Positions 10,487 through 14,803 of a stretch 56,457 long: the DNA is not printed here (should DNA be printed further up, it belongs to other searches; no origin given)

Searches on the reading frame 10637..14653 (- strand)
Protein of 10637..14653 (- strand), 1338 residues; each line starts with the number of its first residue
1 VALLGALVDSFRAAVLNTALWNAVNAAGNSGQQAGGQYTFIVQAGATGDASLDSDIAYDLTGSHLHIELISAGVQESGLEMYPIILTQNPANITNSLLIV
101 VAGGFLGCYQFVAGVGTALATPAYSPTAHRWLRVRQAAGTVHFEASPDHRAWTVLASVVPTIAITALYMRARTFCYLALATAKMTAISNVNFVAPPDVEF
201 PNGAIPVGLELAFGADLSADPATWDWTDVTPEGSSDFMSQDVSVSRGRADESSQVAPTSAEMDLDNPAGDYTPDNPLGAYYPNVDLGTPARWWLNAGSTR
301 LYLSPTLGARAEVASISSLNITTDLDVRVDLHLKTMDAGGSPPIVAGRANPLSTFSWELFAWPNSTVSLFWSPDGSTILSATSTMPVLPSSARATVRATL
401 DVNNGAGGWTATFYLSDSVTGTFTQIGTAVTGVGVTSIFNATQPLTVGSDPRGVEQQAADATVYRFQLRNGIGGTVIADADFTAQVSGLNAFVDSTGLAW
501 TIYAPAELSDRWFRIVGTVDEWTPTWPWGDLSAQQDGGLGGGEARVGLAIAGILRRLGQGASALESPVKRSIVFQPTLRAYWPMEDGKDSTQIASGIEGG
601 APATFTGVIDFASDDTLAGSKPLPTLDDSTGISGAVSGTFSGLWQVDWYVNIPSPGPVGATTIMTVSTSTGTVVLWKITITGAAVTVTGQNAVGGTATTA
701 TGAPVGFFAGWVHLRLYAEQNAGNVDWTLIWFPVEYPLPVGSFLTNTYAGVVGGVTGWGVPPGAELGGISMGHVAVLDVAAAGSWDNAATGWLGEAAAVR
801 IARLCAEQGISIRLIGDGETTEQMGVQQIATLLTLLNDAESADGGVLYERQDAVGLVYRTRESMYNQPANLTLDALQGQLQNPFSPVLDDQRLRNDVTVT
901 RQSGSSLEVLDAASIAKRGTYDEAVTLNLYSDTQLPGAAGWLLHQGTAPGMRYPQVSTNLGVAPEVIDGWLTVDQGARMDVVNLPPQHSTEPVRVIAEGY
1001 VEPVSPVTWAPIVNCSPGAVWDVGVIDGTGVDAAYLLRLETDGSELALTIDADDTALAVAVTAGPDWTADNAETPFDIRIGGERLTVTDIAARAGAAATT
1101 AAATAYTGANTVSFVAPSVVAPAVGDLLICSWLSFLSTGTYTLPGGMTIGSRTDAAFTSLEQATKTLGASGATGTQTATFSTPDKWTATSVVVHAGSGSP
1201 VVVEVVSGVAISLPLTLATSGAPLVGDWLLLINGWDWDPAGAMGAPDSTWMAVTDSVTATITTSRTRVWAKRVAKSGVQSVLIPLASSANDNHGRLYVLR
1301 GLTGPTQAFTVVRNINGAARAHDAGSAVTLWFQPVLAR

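Call 10: search_protein_families(library=phrogs, proteins=[window:10637-14653:-], max_evalue=0.001)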
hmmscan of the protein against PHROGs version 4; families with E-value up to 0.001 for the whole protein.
window:10637-14653:- (1338 aa): 2 families
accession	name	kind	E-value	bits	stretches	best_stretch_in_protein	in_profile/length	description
phrog_5313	-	unknown function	2.1e-211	705.9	1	117-1113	87-1033/1052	-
phrog_24476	-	other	2.8e-30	105.9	1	864-1026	424-595/1066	phosphodiesterase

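Call 72: search_protein_families(library=pfam, proteins=[window:10637-14653:-], max_evalue=0.001)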
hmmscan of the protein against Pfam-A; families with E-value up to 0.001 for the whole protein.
window:10637-14653:- (1338 aa): 0 families
